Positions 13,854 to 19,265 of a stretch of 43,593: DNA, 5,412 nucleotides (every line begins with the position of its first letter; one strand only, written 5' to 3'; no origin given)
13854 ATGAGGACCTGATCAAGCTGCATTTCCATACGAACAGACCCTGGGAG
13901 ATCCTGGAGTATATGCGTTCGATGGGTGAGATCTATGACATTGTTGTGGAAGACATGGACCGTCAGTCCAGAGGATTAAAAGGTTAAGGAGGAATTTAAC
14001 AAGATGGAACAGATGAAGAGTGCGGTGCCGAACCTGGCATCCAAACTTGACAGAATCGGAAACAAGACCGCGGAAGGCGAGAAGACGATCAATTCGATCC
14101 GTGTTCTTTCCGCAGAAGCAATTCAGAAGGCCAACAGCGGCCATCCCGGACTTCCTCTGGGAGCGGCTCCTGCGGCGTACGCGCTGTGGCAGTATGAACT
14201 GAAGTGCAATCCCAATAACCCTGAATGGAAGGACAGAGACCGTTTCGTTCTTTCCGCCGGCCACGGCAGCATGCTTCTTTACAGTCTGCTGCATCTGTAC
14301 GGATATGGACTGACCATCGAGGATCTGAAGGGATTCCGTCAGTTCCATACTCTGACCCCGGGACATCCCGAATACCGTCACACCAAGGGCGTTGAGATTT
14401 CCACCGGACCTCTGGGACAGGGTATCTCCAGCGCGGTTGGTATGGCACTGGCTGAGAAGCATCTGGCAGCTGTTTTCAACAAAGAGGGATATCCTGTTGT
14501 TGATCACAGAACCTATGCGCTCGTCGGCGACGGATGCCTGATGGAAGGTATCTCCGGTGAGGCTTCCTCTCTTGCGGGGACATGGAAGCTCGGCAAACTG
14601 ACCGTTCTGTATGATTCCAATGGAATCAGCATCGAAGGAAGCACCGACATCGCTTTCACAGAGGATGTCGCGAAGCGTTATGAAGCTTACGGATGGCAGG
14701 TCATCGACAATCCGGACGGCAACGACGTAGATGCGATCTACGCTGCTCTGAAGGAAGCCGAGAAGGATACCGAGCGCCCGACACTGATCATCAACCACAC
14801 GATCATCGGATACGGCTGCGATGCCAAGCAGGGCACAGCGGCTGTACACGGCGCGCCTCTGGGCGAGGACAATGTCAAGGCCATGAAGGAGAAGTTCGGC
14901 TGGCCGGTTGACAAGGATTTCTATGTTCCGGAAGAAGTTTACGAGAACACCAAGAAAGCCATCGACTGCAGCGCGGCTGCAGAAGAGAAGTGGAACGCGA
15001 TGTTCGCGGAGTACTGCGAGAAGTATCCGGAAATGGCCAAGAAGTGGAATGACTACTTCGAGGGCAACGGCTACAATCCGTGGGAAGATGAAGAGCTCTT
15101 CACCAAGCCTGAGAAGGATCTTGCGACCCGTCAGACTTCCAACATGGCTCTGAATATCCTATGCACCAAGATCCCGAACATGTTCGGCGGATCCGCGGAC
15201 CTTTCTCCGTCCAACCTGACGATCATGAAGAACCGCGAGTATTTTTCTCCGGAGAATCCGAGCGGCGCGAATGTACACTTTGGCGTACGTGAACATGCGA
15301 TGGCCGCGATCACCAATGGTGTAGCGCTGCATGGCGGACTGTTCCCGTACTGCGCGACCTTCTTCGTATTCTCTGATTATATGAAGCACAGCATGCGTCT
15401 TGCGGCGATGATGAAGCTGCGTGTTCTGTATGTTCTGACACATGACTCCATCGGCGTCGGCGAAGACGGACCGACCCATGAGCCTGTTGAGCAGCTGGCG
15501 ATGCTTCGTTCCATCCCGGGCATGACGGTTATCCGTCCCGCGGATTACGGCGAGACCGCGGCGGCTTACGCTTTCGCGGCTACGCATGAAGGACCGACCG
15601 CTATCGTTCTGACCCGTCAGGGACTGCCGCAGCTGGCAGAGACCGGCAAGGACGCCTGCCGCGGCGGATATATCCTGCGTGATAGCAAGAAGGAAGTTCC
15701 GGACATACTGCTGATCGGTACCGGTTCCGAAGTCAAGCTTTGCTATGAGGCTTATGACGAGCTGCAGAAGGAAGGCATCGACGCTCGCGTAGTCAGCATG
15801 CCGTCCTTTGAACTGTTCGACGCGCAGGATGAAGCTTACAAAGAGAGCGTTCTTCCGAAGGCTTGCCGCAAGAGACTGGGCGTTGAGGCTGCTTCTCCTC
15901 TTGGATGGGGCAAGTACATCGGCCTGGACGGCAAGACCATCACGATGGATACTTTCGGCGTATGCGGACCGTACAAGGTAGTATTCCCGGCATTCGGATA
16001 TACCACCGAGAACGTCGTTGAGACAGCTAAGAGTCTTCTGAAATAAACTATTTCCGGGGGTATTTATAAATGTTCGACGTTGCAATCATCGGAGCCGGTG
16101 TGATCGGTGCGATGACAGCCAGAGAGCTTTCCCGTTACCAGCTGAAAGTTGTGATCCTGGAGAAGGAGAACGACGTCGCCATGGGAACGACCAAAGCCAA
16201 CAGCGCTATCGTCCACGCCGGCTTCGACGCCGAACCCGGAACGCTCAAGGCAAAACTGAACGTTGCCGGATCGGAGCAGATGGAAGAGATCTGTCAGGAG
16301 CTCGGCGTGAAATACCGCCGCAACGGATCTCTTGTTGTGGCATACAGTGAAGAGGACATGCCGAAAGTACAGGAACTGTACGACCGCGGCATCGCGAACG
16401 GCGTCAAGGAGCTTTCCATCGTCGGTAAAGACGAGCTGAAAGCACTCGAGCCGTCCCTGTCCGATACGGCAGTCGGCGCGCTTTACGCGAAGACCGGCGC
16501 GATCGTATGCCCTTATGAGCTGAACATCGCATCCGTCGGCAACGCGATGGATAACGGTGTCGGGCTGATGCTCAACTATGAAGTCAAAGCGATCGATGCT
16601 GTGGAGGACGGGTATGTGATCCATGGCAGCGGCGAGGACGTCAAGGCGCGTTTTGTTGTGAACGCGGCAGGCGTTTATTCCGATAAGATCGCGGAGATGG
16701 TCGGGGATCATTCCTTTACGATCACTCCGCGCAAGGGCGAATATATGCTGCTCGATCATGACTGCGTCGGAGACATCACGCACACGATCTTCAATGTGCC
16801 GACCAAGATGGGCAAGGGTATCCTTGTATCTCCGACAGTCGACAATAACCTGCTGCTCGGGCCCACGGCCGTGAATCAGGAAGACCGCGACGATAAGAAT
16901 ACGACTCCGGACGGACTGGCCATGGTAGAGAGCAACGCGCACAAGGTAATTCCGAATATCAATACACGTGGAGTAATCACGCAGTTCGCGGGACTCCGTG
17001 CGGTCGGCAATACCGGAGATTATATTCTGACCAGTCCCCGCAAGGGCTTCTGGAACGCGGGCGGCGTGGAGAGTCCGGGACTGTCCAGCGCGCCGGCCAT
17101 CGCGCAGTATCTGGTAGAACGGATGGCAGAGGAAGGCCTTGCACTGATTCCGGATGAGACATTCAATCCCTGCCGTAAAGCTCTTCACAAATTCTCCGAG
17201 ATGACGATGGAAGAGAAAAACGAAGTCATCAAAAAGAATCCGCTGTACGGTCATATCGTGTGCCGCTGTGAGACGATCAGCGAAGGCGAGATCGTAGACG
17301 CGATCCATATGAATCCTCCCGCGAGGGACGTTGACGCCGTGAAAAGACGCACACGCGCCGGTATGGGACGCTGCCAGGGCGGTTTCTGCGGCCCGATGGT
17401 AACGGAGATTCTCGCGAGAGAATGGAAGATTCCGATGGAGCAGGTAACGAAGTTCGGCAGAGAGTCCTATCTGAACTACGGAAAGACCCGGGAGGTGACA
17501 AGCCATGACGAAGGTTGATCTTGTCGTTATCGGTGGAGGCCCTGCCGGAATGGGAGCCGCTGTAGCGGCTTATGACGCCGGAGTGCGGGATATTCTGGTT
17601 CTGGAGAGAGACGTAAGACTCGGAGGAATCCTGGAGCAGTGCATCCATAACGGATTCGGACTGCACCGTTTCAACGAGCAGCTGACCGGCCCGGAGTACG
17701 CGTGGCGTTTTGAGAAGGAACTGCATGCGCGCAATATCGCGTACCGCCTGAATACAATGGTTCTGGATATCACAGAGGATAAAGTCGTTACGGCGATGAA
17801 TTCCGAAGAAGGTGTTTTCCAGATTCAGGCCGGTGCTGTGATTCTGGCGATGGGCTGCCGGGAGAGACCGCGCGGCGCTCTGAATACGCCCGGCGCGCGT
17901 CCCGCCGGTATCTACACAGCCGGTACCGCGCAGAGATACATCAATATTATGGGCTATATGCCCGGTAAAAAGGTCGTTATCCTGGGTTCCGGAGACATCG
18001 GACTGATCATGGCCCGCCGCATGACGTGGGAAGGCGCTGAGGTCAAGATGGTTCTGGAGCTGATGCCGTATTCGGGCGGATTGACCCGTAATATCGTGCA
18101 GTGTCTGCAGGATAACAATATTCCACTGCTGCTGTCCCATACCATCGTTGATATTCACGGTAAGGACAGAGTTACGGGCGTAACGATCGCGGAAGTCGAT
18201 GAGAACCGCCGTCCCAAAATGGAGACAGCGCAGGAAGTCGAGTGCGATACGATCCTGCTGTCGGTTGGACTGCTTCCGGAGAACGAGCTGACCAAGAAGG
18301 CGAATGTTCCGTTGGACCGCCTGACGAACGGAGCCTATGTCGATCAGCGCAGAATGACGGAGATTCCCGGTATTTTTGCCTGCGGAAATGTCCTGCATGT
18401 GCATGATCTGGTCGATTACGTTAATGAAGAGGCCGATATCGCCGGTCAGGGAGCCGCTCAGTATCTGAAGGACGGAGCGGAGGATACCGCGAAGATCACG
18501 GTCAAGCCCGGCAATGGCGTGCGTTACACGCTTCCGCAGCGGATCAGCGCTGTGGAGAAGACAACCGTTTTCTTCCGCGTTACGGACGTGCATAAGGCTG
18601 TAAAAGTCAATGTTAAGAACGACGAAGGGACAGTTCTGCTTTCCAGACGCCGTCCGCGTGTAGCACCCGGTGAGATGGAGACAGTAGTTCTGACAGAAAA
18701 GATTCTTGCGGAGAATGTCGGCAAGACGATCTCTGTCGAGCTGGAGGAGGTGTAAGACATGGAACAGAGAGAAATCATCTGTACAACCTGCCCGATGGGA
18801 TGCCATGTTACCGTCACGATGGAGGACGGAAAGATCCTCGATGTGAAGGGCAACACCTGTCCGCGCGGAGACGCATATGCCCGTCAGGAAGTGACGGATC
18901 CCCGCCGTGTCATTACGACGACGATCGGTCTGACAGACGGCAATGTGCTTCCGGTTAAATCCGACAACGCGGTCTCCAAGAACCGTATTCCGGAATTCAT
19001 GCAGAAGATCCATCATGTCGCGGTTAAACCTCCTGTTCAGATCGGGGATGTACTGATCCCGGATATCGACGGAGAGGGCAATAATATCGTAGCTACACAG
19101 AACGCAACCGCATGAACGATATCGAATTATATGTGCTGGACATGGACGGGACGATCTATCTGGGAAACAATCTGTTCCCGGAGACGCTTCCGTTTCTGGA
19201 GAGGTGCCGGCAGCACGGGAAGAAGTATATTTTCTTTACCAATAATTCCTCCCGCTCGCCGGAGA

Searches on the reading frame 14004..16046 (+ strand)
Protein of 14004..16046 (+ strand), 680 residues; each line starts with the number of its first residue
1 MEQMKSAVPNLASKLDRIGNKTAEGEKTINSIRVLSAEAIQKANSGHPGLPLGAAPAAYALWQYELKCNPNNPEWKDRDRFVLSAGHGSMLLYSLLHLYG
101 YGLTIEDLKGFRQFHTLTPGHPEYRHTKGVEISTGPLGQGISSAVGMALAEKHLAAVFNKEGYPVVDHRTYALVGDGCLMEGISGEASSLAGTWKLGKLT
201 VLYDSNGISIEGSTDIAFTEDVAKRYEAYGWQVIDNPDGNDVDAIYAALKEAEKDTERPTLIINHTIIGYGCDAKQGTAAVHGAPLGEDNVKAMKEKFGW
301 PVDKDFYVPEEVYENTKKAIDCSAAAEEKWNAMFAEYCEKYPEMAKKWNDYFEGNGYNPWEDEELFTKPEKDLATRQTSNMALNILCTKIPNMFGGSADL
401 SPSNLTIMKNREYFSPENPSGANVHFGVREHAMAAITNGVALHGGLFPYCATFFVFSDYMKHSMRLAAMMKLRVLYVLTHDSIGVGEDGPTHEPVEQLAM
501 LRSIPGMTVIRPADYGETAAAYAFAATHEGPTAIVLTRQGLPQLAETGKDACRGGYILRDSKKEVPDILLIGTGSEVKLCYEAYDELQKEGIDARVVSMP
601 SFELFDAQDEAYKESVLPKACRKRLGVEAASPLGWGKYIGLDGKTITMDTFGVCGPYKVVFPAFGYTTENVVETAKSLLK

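Call 53: search_protein_families(library=pfam, proteins=[window:14004-16046:+], max_evalue=0.000001)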
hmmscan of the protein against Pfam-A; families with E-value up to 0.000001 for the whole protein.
window:14004-16046:+ (680 aa): 4 families
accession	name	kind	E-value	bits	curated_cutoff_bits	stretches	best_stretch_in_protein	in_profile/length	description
PF00456.26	Transketolase_N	-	3e-147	490.4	22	1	27-354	4-331/334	Transketolase, thiamine diphosphate binding domain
PF02779.29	Transket_pyr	-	6.2e-53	179.4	27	1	372-542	2-173/174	Transketolase, pyrimidine binding domain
PF22613.1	Transketolase_C_1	-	4.5e-38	130.4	27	1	554-667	1-113/113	Transketolase-like TK C-terminal domain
PF02780.25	Transketolase_C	-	8.4e-16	58.5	25.9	1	562-671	6-124/124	Transketolase, C-terminal domain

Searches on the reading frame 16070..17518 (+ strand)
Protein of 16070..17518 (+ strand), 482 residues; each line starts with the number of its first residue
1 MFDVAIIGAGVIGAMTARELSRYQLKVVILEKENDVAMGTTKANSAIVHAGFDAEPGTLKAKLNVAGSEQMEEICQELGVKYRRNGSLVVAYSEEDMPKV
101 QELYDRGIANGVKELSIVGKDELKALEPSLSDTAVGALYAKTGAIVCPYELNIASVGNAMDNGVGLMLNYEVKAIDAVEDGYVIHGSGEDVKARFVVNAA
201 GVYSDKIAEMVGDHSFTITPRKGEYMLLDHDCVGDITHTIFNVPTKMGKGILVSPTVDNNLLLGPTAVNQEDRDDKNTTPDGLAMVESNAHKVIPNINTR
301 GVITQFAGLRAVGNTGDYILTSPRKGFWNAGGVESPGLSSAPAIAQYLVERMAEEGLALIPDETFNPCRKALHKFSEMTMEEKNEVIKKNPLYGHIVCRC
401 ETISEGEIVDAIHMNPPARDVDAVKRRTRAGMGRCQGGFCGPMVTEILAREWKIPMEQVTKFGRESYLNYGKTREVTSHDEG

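Call 7: search_protein_families(library=pfam, proteins=[window:16070-17518:+])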
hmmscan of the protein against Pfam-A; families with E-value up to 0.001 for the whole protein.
window:16070-17518:+ (482 aa): 10 families
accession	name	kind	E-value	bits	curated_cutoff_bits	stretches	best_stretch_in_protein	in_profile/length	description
PF01266.30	DAO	-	7.2e-70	236.7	27.9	1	3-351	1-353/353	FAD dependent oxidoreductase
PF04324.20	Fer2_BFD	-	2.9e-16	60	26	1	396-450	1-50/50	BFD-like [2Fe-2S] binding domain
PF07992.20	Pyr_redox_2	-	1.5e-08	34.9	26.1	1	2-73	1-58/291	Pyridine nucleotide-disulphide oxidoreductase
PF13738.12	Pyr_redox_3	-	3.6e-07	30.2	30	0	166-205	98-137/305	Pyridine nucleotide-disulphide oxidoreductase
PF00070.33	Pyr_redox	-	5.1e-07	30.5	22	0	4-37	2-35/82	Pyridine nucleotide-disulphide oxidoreductase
PF01494.25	FAD_binding_3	-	2.2e-05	24.3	22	1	2-37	2-37/349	FAD binding domain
PF13450.12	NAD_binding_8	-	2.3e-05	25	21.9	1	6-38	1-33/68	NAD(P)-binding Rossmann-like domain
PF03486.20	HI0933_like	-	0.00014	21.9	50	0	3-36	2-35/244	HI0933-like protein Rossmann domain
PF01946.23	Thi4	-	0.00024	20.9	26.2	0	3-92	19-95/235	Thi4 family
PF05834.18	Lycopene_cycl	-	0.00026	20.6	23.4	0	3-38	1-38/380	Lycopene cyclase protein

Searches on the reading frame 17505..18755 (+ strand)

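Call 7: search_protein_families(library=pfam, proteins=[window:17505-18755:+])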
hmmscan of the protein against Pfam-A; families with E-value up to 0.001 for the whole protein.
window:17505-18755:+ (416 aa): 9 families
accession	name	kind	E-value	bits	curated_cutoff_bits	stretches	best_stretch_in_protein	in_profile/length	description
PF07992.20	Pyr_redox_2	-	3.4e-30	105.9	26.1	1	5-298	2-279/291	Pyridine nucleotide-disulphide oxidoreductase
PF13738.12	Pyr_redox_3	-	6.1e-18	65.5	30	2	57-294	75-305/305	Pyridine nucleotide-disulphide oxidoreductase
PF00890.30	FAD_binding_2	-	4.2e-09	36.5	20.4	0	5-41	1-36/414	FAD binding domain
PF03486.20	HI0933_like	-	9.6e-09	35.5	50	0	5-40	2-36/244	HI0933-like protein Rossmann domain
PF00070.33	Pyr_redox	-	1.4e-08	35.6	22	1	156-229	1-80/82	Pyridine nucleotide-disulphide oxidoreductase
PF12831.13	FAD_oxidored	-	1e-07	32.1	27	1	5-53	1-48/416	FAD dependent oxidoreductase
PF13450.12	NAD_binding_8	-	3.6e-06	27.6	21.9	1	8-50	1-42/68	NAD(P)-binding Rossmann-like domain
PF01266.30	DAO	-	0.00037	20.6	27.9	0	5-40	1-35/353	FAD dependent oxidoreductase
PF01946.23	Thi4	-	0.00052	19.8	26.2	0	3-41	17-55/235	Thi4 family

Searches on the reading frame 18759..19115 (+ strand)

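Call 7: search_protein_families(library=pfam, proteins=[window:18759-19115:+])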
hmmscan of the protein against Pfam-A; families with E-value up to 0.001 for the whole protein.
window:18759-19115:+ (118 aa): 2 families
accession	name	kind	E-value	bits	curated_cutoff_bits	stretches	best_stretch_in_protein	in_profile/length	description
PF07892.16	DUF1667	-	1.1e-26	93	27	1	35-113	1-81/82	Protein of unknown function (DUF1667)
PF04879.21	Molybdop_Fe4S4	-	6.9e-05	23.2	22.7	1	7-33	7-33/55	Molybdopterin oxidoreductase Fe4S4 domain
